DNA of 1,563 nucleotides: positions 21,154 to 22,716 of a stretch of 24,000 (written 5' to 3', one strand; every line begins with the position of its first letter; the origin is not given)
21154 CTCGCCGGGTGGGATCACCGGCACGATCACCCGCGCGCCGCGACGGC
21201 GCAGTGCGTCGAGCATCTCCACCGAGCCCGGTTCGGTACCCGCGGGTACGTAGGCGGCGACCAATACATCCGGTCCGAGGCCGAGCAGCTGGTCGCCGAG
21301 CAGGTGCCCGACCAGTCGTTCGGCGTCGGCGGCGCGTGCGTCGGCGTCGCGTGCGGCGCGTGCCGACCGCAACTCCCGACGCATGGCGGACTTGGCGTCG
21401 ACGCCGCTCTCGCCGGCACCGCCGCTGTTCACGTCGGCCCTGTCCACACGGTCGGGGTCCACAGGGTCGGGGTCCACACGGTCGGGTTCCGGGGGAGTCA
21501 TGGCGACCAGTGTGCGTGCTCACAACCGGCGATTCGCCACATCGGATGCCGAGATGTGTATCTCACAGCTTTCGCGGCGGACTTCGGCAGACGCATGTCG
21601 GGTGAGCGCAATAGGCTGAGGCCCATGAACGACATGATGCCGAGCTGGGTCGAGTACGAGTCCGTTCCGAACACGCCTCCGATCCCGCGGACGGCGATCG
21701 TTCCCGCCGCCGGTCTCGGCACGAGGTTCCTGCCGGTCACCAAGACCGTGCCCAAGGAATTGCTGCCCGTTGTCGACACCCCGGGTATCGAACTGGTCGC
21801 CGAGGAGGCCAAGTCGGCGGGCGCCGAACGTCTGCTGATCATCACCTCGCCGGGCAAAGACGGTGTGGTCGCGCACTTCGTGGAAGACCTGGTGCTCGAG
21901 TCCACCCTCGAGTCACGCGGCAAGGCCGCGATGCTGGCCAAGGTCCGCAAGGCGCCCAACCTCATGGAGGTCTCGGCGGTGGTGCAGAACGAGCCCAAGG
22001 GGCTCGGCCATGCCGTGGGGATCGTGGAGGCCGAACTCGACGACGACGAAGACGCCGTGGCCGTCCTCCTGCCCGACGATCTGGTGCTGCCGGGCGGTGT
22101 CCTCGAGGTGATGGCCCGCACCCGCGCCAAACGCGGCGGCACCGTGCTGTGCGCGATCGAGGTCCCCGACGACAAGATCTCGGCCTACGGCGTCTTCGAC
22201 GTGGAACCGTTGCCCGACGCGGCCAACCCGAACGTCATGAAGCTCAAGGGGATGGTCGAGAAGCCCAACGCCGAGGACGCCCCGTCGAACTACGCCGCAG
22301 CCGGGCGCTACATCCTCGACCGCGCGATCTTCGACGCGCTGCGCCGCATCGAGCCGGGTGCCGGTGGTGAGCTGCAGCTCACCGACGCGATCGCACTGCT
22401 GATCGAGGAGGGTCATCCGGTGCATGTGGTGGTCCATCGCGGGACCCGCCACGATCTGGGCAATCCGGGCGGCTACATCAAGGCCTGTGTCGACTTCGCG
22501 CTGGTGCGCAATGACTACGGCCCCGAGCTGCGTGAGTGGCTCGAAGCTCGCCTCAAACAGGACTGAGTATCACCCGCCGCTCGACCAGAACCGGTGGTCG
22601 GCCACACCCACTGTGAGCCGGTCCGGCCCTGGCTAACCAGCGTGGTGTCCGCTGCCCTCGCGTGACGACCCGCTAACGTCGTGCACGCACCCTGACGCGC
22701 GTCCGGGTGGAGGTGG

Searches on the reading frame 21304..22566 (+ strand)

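Call 4: search_protein_families(library=pfam, proteins=[window:21304-22566:+], max_evalue=0.01)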
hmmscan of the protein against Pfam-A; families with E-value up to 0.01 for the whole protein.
window:21304-22566:+ (420 aa): 2 families
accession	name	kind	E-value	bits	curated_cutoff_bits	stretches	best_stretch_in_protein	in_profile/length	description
PF00483.29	NTP_transferase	-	3.7e-30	105.7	21.2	1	131-395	2-239/245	Nucleotidyl transferase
PF12804.13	NTP_transf_3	-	5.3e-05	23.9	27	1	131-285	1-122/160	MobA-like NTP transferase domain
